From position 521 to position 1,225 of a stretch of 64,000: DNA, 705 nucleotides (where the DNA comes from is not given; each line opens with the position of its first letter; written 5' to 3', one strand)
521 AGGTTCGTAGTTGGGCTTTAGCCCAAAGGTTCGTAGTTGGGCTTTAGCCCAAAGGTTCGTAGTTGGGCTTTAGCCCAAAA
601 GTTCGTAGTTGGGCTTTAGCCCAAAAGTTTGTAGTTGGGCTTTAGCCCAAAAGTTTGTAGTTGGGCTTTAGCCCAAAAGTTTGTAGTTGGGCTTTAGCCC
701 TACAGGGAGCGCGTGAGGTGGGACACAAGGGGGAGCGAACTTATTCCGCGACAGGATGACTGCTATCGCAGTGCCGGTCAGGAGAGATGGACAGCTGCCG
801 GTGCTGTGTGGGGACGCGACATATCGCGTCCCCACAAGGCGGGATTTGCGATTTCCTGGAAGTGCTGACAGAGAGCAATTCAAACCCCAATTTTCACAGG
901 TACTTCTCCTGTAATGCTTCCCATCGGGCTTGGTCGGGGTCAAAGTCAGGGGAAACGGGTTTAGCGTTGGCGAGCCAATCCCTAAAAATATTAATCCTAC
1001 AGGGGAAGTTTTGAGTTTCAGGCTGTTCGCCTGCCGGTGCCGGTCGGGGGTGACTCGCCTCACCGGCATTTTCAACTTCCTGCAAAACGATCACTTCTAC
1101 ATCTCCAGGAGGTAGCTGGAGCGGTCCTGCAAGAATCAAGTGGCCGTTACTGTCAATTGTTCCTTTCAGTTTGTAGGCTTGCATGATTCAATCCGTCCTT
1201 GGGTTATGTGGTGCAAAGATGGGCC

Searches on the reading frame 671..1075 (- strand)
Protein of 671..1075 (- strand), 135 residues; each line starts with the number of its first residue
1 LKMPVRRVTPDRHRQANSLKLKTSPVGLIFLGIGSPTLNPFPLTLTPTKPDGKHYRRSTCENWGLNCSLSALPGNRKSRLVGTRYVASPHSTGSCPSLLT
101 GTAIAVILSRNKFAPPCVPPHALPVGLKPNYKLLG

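Call 36: search_protein_families(library=pfam, alignment_id=A3, max_evalue=0.00001)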
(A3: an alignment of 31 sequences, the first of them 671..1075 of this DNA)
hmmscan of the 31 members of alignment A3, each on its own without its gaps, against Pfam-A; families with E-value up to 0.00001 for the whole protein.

A. member 1, window:671-1075:- (135 aa): 0 families

B. families by the number of members that match (of 31 scanned): 32 families (the first 25 are shown)
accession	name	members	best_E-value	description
PF02518.31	HATPase_c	2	5.6e-30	Histidine kinase-, DNA gyrase B-, and HSP90-like ATPase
PF00512.31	HisKA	2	2.9e-19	His Kinase A (phospho-acceptor) domain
PF00072.30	Response_reg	2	1.6e-16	Response regulator receiver domain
PF00012.26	HSP70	1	1.6e-272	Hsp70 protein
PF02446.23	Glyco_hydro_77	1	1.5e-179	4-alpha-glucanotransferase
PF13229.12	Beta_helix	1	1e-123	Right handed beta helix region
PF01207.24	Dus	1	9.2e-103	Dihydrouridine synthase (Dus)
PF01227.27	GTP_cyclohydroI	1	2.9e-80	GTP cyclohydrolase I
PF05226.16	CHASE2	1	6.1e-68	CHASE2 domain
PF05860.19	TPS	1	1.6e-67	TPS secretion domain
PF12770.12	CHAT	1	4.6e-66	CHAT domain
PF00185.30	OTCace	1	3.5e-59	Aspartate/ornithine carbamoyltransferase, Asp/Orn binding domain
PF06051.17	DUF928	1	7e-54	Domain of Unknown Function (DUF928)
PF02729.26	OTCace_N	1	3e-47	Aspartate/ornithine carbamoyltransferase, carbamoyl-P binding domain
PF00069.31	Pkinase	1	8.4e-37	Protein kinase domain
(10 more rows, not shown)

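Call 37: search_protein_families(library=padloc, alignment_id=A3, max_evalue=1e-10)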
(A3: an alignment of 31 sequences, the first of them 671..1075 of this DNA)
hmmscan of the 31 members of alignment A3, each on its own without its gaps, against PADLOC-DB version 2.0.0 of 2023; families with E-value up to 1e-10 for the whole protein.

A. member 1, window:671-1075:- (135 aa): 0 families

B. families by the number of members that match (of 31 scanned): 32 families (the first 25 are shown)
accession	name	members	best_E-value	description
PDLC04062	PD-T4-6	1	2.7e-118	-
PDLC04044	PD-T4-6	1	6.2e-116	-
PDLC04051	PD-T4-6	1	1.7e-80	-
PDLC04045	PD-T4-6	1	3.5e-75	-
PDLC04042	PD-T4-6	1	2.2e-39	-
PDLC04053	PD-T4-6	1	4e-39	-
PDLC04138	mad6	1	5.6e-39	mads_6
PDLC04047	PD-T4-6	1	6.3e-35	-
PDLC04054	PD-T4-6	1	2.7e-33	-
PDLC04048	PD-T4-6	1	4.7e-31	-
PDLC04039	PD-T4-6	1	1.2e-30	-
PDLC03920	MkoA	1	2.2e-29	-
PDLC04043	PD-T4-6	1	1.4e-27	-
PDLC04046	PD-T4-6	1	2e-27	-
PDLC04057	PD-T4-6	1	4.3e-27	-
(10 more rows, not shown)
